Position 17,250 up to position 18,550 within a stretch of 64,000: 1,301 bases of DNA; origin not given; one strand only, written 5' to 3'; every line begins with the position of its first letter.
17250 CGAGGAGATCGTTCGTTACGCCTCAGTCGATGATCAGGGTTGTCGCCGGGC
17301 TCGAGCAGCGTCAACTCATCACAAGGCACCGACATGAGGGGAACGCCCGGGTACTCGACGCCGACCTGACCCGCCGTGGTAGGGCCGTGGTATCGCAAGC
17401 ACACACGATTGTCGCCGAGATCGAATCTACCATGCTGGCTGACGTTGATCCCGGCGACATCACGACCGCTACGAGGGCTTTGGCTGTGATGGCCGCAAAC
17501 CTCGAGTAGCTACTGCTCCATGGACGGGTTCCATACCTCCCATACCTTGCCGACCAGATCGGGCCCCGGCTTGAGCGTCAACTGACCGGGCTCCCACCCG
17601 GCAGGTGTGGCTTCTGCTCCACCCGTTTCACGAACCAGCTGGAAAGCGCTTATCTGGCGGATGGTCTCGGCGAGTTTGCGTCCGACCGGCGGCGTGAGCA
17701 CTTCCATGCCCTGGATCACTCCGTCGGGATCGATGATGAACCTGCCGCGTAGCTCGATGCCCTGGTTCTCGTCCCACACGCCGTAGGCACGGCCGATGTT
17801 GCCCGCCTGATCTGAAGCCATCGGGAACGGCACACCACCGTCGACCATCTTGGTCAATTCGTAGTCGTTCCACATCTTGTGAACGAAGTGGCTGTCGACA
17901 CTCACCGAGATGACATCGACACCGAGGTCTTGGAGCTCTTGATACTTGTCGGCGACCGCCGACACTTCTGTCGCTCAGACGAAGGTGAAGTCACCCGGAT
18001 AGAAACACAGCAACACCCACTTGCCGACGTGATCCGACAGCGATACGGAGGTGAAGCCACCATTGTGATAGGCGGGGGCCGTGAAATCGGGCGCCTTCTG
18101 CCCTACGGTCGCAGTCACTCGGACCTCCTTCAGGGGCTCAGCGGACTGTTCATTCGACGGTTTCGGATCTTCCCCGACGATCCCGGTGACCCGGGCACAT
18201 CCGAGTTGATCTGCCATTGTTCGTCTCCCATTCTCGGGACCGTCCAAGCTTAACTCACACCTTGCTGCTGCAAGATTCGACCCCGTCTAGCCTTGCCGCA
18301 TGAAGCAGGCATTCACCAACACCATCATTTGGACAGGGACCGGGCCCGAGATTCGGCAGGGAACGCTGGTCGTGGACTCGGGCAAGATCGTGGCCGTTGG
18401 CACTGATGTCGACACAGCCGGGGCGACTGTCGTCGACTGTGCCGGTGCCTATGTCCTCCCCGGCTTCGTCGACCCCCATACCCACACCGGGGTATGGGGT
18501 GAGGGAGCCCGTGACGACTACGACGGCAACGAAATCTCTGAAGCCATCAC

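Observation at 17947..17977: SECIS-like hairpin with GGUC apical loop at the expected distance from the UGA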

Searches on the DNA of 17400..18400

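Call 8: search_rna_families(source=window, start=17400, end=18400, threshold=evalue, max_evalue=10, show_alignments=3)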
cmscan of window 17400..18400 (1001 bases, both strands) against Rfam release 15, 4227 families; matches with E-value up to 10: 1.
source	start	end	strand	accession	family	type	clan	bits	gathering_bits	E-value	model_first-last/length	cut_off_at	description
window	17729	17758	+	RF00095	snoPyro_CD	Gene; snRNA; snoRNA; CD-box;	CL00132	13.4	45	10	1-58/58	no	Pyrococcus C/D box small nucleolar RNA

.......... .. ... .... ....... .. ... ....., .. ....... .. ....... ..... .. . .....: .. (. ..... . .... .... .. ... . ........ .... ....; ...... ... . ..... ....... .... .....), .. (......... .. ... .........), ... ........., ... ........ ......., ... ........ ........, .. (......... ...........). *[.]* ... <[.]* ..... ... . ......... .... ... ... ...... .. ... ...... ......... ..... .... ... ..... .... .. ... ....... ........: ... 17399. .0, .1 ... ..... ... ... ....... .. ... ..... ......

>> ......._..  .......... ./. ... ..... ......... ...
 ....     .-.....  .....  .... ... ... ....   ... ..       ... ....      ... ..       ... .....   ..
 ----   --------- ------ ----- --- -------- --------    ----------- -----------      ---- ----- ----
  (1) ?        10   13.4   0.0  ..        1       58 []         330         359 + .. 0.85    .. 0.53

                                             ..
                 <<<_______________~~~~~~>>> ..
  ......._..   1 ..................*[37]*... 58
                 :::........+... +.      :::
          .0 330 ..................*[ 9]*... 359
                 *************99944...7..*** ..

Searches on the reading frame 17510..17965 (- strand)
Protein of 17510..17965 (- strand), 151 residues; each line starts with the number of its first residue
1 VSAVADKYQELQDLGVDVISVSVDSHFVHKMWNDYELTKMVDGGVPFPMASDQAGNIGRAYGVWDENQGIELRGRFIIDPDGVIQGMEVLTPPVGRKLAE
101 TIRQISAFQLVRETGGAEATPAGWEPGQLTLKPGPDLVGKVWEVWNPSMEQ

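Call 35: find_encoding_contigs(protein=window:17510-17965:-, flank=10000, max_places=4)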
Protein window:17510-17965:- (151 aa): no gene with exactly this product is on record in the collection.
